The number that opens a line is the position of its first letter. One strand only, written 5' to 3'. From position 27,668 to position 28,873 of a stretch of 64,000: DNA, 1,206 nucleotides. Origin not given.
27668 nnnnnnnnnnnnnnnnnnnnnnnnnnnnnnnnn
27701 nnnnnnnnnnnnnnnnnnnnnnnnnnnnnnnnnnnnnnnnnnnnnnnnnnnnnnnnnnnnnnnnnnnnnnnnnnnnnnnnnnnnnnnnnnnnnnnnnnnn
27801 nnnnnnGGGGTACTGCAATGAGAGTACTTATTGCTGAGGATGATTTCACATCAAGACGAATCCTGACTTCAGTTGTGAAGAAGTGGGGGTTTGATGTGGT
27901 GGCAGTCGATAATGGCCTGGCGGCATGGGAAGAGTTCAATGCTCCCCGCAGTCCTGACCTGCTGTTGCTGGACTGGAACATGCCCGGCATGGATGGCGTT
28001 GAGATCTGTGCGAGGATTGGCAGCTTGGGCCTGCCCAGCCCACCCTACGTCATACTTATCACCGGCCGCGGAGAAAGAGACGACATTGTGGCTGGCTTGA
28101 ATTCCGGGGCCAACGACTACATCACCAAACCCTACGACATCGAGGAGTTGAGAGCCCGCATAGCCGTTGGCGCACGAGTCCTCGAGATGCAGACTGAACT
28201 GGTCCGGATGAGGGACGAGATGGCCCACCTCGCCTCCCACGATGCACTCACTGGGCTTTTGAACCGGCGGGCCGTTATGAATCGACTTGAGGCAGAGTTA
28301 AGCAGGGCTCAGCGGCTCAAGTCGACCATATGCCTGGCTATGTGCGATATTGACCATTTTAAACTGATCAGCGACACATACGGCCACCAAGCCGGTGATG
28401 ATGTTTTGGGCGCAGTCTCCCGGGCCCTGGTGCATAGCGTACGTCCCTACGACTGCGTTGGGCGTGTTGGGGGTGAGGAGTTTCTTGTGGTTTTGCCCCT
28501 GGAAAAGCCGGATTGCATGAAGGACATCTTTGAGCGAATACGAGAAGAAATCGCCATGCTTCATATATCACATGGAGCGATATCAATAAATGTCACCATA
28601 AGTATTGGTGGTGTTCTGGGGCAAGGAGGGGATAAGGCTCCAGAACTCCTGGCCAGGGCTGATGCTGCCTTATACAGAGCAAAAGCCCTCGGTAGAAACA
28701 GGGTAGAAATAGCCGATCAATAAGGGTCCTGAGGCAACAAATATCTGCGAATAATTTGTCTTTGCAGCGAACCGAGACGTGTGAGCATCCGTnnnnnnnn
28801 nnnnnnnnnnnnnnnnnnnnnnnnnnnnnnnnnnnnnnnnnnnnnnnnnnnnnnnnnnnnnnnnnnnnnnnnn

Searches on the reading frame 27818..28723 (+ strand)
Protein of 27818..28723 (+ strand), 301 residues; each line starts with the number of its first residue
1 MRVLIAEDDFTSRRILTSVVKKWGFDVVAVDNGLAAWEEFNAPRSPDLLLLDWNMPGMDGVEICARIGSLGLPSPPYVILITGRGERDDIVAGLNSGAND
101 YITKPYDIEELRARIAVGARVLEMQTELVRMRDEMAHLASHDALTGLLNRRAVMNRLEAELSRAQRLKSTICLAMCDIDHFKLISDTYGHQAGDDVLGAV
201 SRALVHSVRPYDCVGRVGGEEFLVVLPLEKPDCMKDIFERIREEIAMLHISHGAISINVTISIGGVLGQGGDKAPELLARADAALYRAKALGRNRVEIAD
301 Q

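Call 21: search_protein_families(library=pfam, proteins=[window:27818-28723:+])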
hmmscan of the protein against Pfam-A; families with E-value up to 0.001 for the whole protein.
window:27818-28723:+ (301 aa): 2 families
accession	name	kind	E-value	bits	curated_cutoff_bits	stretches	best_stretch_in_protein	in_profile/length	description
PF00990.26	GGDEF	-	3.6e-44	150.8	23.8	1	139-295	1-161/161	Diguanylate cyclase, GGDEF domain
PF00072.30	Response_reg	-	4.1e-27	95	30.2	1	3-115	1-110/111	Response regulator receiver domain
